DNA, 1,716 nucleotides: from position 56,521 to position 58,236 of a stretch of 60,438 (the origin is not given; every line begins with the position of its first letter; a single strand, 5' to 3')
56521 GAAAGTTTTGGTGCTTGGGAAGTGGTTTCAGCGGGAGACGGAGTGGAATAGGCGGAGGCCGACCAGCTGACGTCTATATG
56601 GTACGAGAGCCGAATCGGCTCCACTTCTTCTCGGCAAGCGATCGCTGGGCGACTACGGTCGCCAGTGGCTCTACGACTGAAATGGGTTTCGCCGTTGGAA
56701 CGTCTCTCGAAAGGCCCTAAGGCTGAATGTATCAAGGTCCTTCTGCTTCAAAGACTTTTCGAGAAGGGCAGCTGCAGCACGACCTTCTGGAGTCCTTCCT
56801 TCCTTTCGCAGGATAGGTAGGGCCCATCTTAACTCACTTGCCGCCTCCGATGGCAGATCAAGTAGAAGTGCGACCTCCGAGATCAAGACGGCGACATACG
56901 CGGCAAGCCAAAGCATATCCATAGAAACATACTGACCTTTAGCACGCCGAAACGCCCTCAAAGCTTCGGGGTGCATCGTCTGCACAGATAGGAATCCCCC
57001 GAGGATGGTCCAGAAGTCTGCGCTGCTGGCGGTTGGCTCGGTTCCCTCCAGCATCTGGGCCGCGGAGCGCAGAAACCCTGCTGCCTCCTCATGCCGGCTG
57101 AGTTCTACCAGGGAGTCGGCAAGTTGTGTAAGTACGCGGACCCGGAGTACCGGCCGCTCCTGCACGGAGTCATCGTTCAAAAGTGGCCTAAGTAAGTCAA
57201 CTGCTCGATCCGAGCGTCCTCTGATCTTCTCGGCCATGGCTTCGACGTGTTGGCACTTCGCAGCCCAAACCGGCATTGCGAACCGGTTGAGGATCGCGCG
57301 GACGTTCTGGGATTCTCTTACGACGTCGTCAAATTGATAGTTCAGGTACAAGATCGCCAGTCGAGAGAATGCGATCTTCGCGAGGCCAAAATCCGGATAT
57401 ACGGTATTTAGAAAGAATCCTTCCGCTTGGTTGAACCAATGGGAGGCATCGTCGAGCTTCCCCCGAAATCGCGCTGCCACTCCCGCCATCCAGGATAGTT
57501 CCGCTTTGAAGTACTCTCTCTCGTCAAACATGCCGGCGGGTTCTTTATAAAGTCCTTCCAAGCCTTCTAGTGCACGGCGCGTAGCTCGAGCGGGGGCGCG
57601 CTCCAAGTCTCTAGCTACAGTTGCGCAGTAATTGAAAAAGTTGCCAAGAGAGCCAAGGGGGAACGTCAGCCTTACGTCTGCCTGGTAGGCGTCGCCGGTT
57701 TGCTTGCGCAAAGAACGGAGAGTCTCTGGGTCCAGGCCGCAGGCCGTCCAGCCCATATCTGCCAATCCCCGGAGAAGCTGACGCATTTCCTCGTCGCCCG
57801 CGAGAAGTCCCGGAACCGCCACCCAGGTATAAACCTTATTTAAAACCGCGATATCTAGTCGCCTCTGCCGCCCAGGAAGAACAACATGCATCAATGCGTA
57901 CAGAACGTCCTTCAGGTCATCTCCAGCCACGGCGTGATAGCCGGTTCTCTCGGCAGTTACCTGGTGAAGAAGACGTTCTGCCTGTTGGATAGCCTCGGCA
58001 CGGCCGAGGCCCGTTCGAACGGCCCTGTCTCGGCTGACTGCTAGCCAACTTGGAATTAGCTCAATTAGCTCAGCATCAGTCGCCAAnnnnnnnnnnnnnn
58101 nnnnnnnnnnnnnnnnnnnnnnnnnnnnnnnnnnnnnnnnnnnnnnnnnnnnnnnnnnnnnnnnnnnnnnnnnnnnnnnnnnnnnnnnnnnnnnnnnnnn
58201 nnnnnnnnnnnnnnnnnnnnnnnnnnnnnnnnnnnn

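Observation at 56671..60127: Two tandem coupled pairs: sigma region-2-only protein plus TPR protein (candidate split-sigma or ligand-gated system)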

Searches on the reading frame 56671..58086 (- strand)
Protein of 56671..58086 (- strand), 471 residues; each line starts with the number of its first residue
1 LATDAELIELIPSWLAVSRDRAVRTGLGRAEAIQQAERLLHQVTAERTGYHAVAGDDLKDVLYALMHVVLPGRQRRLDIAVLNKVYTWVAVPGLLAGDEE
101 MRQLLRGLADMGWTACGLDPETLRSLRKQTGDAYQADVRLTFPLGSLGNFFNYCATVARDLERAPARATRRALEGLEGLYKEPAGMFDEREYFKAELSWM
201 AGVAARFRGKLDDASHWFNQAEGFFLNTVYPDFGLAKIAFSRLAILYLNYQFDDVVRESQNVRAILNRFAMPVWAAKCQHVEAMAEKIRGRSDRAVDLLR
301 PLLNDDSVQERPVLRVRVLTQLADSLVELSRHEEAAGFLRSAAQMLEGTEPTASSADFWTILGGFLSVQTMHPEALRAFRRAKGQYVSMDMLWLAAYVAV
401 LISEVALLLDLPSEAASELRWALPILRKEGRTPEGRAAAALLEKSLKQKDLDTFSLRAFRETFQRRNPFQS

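Call 3: search_protein_families(library=pfam, proteins=[window:56671-58086:-], max_evalue=1)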
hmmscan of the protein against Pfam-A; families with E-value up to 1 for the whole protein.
window:56671-58086:- (471 aa): 4 families
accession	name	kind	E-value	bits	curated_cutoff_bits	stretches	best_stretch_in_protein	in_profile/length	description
PF13424.12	TPR_12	-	0.021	15.4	30.1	0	314-347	43-76/77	Tetratricopeptide repeat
PF12688.13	TPR_5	-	0.034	14.8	24.2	1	283-345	8-67/119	Tetratrico peptide repeat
PF20308.4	TPR-S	-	0.072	14.1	27.6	0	293-365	3-60/102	Tetratricopeptide Repeats-Sensor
PF25058.1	ARM_TT21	-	0.22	11.9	27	1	313-350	54-91/155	Tetratricopeptide repeat protein 21 ARM repeat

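Call 4: search_protein_families(library=ncbifam, proteins=[window:56671-58086:-], max_evalue=1)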
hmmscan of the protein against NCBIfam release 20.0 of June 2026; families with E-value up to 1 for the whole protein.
window:56671-58086:- (471 aa): 0 families

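Call 8: find_homologous_proteins(query=window:56671-58086:-)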
Query window:56671-58086:- (471 aa): 2 proteins with E <= 0.001 among 8000 candidates.
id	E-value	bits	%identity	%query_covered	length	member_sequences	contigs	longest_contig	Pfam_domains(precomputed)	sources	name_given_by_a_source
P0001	0.0e+0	1043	100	100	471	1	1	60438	-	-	-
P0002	1.8e-153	530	69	75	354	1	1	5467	PF13424.13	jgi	jgi:hypothetical protein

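Call 28: search_protein_representatives(protein=window:56671-58086:-)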
Query: 471 residues. Proteins with E-value up to 0.001 (for the whole library): 342; up to 1e-10: 221; up to 1e-30: 33. The best 150 are listed.
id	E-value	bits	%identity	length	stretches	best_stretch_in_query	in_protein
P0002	5.8e-154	530.0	69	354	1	118-469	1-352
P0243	1.4e-64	235.3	36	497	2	144-465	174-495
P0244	5.3e-61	223.6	35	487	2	146-463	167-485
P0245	1.7e-51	192.2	36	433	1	54-465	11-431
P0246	3.1e-49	184.8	39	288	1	183-463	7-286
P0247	2.7e-48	181.7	35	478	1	3-467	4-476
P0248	3.9e-44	168.0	33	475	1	5-465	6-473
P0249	6.5e-41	157.4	32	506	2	184-467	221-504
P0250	4.6e-39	151.3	30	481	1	2-466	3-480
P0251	1.2e-38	149.9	30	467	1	6-466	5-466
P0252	6.0e-38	147.6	30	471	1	5-466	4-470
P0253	6.2e-38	147.5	30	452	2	150-467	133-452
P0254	3.1e-37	145.2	31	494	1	3-467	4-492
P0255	2.9e-36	142.1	33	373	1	135-467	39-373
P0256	3.5e-36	141.8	31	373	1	161-466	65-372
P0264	1.8e-34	136.2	30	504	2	183-465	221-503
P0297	2.3e-26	109.4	27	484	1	5-464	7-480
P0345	2.8e-19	86.1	28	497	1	6-466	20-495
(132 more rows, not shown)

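Call 44: predict_structure(alignment_id=A3)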
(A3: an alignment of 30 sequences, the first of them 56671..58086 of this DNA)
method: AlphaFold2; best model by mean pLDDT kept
length: 471 residues; sequences in the alignment: 30
mean_pLDDT: 88.3   pTM: 0.87
mean pLDDT of the five models: 88.3, 87.4, 86.0, 85.6, 85.0
residues with pLDDT >= 90: 283; 70-90: 138; 50-70: 43; < 50: 7
segments of 3 or more residues with pLDDT < 50: 466-471
pLDDT, mean of each block of 10 residues (from residue 1): 75 79 75 89 76 69 83 69 88 67 88 88 91 64 69 93 95 96 89 97 96 97 94 96 95 97 97 97 97 98 96 95 98 98 95 96 98 98 97 95 97 96 88 78 86 84 54 33
secondary structure, 60 per line:
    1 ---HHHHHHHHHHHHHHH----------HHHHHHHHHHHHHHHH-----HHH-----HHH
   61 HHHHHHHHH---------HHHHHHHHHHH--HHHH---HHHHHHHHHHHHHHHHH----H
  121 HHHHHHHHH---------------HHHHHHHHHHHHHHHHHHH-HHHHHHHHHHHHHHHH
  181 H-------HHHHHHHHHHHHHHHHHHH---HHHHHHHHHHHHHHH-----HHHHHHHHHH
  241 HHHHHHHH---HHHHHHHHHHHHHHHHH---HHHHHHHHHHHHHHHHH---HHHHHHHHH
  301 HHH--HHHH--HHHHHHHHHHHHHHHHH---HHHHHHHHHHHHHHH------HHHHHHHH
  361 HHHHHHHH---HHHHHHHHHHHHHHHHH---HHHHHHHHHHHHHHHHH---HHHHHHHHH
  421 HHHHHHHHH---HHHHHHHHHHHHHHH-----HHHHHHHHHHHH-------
elements in order: H4-18 H29-44 H58-69 H79-89 H92-95 H99-115 H120-129 H145-163 H165-181 H189-207 H211-225 H231-248 H252-268 H272-288 H292-303 H306-309 H312-328 H332-346 H353-368 H372-388 H392-408 H412-429 H433-447 H453-464

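Call 47: fold_search(model_id=the predicted structure, library=pdb)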
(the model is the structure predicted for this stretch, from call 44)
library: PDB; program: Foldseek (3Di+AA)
matches with E <= 10: 1265; with E <= 0.001: 73
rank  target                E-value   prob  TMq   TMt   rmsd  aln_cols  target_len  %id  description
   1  5g05_O                1.8e-05  1.00  0.50  0.37  13.5       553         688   12  Cryo-EM structure of combined apo phosphorylated APC (released 2016-05-25)
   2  9qhb                  3.2e-05  1.00  0.29  0.45   9.9       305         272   16  Crystal structure of 16-repeat CTPR protein with eliminated coordination sites (released 2025-10-22)
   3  5l9u_O                4.9e-05  1.00  0.48  0.36  13.7       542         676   12  Model of human Anaphase-promoting complex/Cyclosome (APC/C-CDH1) with a cross linked Ubiquitin variant-substrate-UBE2C (released 2016-09-14)
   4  8jal_B                5.1e-05  1.00  0.51  0.43  14.0       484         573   12  Structure of CRL2APPBP2 bound with RxxGP degron (dimer) (released 2023-10-18)
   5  4ui9_H                5.5e-05  1.00  0.42  0.41  17.6       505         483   13  Atomic structure of the human Anaphase-Promoting Complex (released 2015-06-17)
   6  8chy                  6.5e-05  1.00  0.27  0.41  11.6       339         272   16  Crystal structure of an 8-repeat consensus TPR superhelix with Zinc. (released 2024-02-21)
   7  6hc2_A                9.4e-05  1.00  0.35  0.43  12.2       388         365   13  Crystal structure of NuMA/LGN hetero-hexamers (released 2019-05-29)
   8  9gaw_J                1.0e-04  1.00  0.41  0.39  17.8       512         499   13  High-resolution structure of the Anaphase-promoting complex/cyclosome (APC/C) bound to co-activator Cdh1 (released 2024-08-14)
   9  4ui9_F                1.1e-04  1.00  0.40  0.38  18.2       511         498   13  Atomic structure of the human Anaphase-Promoting Complex (released 2015-06-17)
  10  5g04_H                1.4e-04  1.00  0.38  0.38  17.5       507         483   13  Structure of the human APC-Cdc20-Hsl1 complex (released 2016-05-25)
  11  1w3b_A                1.5e-04  1.00  0.40  0.47  14.2       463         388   14  The superhelical TPR domain of O-linked GlcNAc transferase reveals structural similarities to importin alpha. (released 2004-09-09)
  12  6hc2_C                1.5e-04  1.00  0.34  0.42  12.2       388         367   13  Crystal structure of NuMA/LGN hetero-hexamers (released 2019-05-29)
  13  5a31_O                1.5e-04  1.00  0.51  0.37  14.2       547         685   12  Structure of the human APC-Cdh1-Hsl1-UbcH10 complex. (released 2015-11-18)
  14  8jaq_K                1.5e-04  1.00  0.50  0.42  14.8       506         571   12  Structure of CRL2APPBP2 bound with RxxGP degron (tetramer) (released 2023-10-18)
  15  4ui9_O                1.5e-04  1.00  0.51  0.37  14.2       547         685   12  Atomic structure of the human Anaphase-Promoting Complex (released 2015-06-17)
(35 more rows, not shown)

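Call 48: search_protein_families(library=pfam, alignment_id=A3, max_evalue=1)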
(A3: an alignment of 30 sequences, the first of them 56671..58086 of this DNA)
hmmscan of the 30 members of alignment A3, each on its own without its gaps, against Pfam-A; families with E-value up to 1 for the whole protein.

A. member 1, window:56671-58086:- (471 aa): 4 families
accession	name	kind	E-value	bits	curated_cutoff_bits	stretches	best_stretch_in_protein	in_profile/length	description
PF13424.12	TPR_12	-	0.021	15.4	30.1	0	314-347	43-76/77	Tetratricopeptide repeat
PF12688.13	TPR_5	-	0.034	14.8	24.2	1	283-345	8-67/119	Tetratrico peptide repeat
PF20308.4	TPR-S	-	0.072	14.1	27.6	0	293-365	3-60/102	Tetratricopeptide Repeats-Sensor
PF25058.1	ARM_TT21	-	0.22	11.9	27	1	313-350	54-91/155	Tetratricopeptide repeat protein 21 ARM repeat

B. families by the number of members that match (of 30 scanned): 49 families (the first 25 are shown)
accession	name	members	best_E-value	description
PF13424.12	TPR_12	29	8.6e-11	Tetratricopeptide repeat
PF07719.23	TPR_2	25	8.4e-09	Tetratricopeptide repeat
PF13181.12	TPR_8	23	2.9e-06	Tetratricopeptide repeat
PF00515.34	TPR_1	22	1.3e-08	Tetratricopeptide repeat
PF13432.12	TPR_16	21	3.2e-07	Tetratricopeptide repeat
PF14559.12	TPR_19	17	1.6e-08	Tetratricopeptide repeat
PF13374.12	TPR_10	17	4.6e-06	Tetratricopeptide repeat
PF13176.12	TPR_7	16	1.8e-08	Tetratricopeptide repeat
PF17874.7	TPR_MalT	15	2.4e-10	MalT-like TPR region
PF13428.12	TPR_14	15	1.6e-06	Tetratricopeptide repeat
PF13174.12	TPR_6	15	7.9e-06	Tetratricopeptide repeat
PF14938.12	SNAP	14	2.9e-07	Soluble NSF attachment protein, SNAP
PF07721.20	TPR_4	13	5.1e-06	Tetratricopeptide repeat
PF13414.12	TPR_11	12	4.8e-06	TPR repeat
PF12895.13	ANAPC3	12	0.00068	Anaphase-promoting complex, cyclosome, subunit 3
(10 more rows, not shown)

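Call 50: find_encoding_contigs(protein=P0345, flank=5000, max_places=2)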
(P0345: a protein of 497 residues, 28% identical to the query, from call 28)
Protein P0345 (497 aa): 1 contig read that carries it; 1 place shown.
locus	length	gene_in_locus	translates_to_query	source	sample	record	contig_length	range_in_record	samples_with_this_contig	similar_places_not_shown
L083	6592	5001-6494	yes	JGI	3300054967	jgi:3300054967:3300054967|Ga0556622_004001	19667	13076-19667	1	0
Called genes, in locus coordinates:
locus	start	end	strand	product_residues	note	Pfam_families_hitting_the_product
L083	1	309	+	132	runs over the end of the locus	PF00072:Response_reg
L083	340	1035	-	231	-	PF01988:VIT1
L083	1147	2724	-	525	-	-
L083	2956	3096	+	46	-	-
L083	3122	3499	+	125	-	-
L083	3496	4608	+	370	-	-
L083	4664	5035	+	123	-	PF04542:Sigma70_r2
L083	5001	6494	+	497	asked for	PF13424:TPR_12 (weak)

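Call 51: find_encoding_contigs(protein=P0297, flank=5000, max_places=2)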
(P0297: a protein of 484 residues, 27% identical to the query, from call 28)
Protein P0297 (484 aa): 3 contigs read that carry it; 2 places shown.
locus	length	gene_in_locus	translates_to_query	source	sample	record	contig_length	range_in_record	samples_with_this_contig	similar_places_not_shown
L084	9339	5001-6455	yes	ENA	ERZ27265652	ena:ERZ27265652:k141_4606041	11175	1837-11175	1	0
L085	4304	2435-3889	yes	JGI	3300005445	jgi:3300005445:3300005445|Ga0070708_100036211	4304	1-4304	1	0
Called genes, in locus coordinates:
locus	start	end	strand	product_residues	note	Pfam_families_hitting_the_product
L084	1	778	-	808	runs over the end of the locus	PF00270:DEAD, PF04851:ResIII (faint), PF06733:DEAD_2, PF13307:Helicase_C_2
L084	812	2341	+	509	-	PF02113:Peptidase_S13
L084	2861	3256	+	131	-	-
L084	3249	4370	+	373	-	-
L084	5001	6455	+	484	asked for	PF13424:TPR_12 (faint), PF14559:TPR_19 (faint)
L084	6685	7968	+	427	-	PF07228:SpoIIE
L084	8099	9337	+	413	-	?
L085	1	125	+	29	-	?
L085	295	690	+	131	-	-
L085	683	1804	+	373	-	-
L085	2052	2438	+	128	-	PF04542:Sigma70_r2 (weak)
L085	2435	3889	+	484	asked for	PF13424:TPR_12 (faint), PF14559:TPR_19 (faint)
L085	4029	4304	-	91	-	?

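Call 67: search_protein_families(library=padloc, proteins=[window:56671-58086:-], max_evalue=0.1)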
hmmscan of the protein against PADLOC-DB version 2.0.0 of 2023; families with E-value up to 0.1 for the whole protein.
window:56671-58086:- (471 aa): 1 family
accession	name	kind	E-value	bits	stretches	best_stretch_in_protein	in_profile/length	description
PDLC04479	PDC-M16B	-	0.0024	15.1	1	308-348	254-293/490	-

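Call 68: search_protein_families(library=phrogs, proteins=[window:56671-58086:-], max_evalue=0.1)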
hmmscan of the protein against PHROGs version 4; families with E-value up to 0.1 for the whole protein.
window:56671-58086:- (471 aa): 1 family
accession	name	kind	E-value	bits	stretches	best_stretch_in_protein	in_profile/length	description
phrog_3858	-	unknown function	0.032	15.5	1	393-457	14-75/93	-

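Call 86: search_solved_structures(query=A3, max_evalue=0.001)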
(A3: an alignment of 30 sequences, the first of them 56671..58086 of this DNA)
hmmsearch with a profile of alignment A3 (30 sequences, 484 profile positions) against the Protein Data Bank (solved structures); distinct sequences matched with E-value up to 0.001: 109 (the best 60 are shown).
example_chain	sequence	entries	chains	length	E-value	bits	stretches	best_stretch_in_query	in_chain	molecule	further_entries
9qhb_A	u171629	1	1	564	2.5e-47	165.2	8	335-401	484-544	Engineered tetratricopeptide repeat protein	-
8bu0_A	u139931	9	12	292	6e-33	117.7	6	335-401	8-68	Consensus tetratricopeptide repeat protein | Crystal structure of an 8-repeat consensus TPR superhelix with Zinc. | Monomer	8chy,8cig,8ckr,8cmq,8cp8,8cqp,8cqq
9qhc_A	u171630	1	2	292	7.3e-31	110.8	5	335-401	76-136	Engineered tetratricopeptide repeat protein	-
8ch0_A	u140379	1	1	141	7.3e-20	74.6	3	335-401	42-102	Consensus tetratricopeptide repeat protein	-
7yeh_B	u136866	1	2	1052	1.6e-19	73.4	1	335-406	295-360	UDP-N-acetylglucosamine--peptide N-acetylglucosaminyltransferase 110 kDa subunit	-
7yea_A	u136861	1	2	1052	1.6e-19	73.4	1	335-406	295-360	UDP-N-acetylglucosamine--peptide N-acetylglucosaminyltransferase 110 kDa subunit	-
7ntf_A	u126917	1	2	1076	2.2e-19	73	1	335-406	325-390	Isoform 1 of UDP-N-acetylglucosamine--peptide N-acetylglucosaminyltransferase 110 kDa subu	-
9gzg_A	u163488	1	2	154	8.7e-19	71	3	335-401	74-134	Engineered CTPR protein with glutamic acids for conductivity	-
1w3b_A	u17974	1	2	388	4.6e-18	68.6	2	335-406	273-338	UDP-N-ACETYLGLUCOSAMINE--PEPTIDE N-ACETYLGLUCOSAMINYLTRANSFERASE 110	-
6eou_A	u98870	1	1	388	7.6e-18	67.9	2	335-406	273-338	UDP-N-acetylglucosamine--peptide N-acetylglucosaminyltransferase 110 kDa subunit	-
7obi_A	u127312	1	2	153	4.1e-16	62.2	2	333-401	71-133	CTPR-rv4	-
2fo7_A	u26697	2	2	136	1.8e-15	60.1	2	335-401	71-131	SYNTHETIC CONSENSUS TPR PROTEIN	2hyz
5a7d_B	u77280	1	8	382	3e-14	56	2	301-393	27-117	PINS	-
3ro2_A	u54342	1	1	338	3.3e-14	55.9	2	305-394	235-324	G-protein-signaling modulator 2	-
4g2v_A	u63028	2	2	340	3.5e-14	55.8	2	305-394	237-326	G-protein-signaling modulator 2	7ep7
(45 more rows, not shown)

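Call 92: find_encoding_contigs(protein=P0251, flank=8000, max_places=2)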
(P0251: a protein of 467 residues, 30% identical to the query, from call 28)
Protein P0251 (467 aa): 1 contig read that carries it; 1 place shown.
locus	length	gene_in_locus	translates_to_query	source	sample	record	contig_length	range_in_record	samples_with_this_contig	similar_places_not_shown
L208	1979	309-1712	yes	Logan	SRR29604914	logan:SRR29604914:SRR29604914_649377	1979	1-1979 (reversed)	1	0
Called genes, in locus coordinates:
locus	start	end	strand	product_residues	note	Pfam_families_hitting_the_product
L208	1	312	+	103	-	?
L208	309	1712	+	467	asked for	PF13428:TPR_14 (faint), PF13424:TPR_12 (weak)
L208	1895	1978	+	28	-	?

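Call 93: find_encoding_contigs(protein=P0264, flank=8000, max_places=2)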
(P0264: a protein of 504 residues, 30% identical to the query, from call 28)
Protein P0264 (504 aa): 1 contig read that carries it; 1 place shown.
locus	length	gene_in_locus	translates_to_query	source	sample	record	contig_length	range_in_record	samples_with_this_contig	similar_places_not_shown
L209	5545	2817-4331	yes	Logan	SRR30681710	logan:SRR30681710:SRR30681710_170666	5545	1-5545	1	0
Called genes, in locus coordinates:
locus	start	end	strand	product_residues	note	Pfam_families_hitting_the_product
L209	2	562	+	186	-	?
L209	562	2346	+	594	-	PF13620:CarboxypepD_reg (faint)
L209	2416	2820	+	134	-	PF04542:Sigma70_r2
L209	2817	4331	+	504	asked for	-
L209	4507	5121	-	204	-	PF01625:PMSR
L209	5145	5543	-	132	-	?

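Call 94: find_encoding_contigs(protein=P0247, flank=8000, max_places=2)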
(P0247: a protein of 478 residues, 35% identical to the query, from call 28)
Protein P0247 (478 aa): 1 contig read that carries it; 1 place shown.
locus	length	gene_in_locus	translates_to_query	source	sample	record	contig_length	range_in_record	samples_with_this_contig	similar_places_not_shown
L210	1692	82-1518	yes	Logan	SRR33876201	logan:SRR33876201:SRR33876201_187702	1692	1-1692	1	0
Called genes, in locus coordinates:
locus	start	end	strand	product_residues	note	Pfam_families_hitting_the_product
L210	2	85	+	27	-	?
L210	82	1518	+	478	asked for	-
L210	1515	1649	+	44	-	-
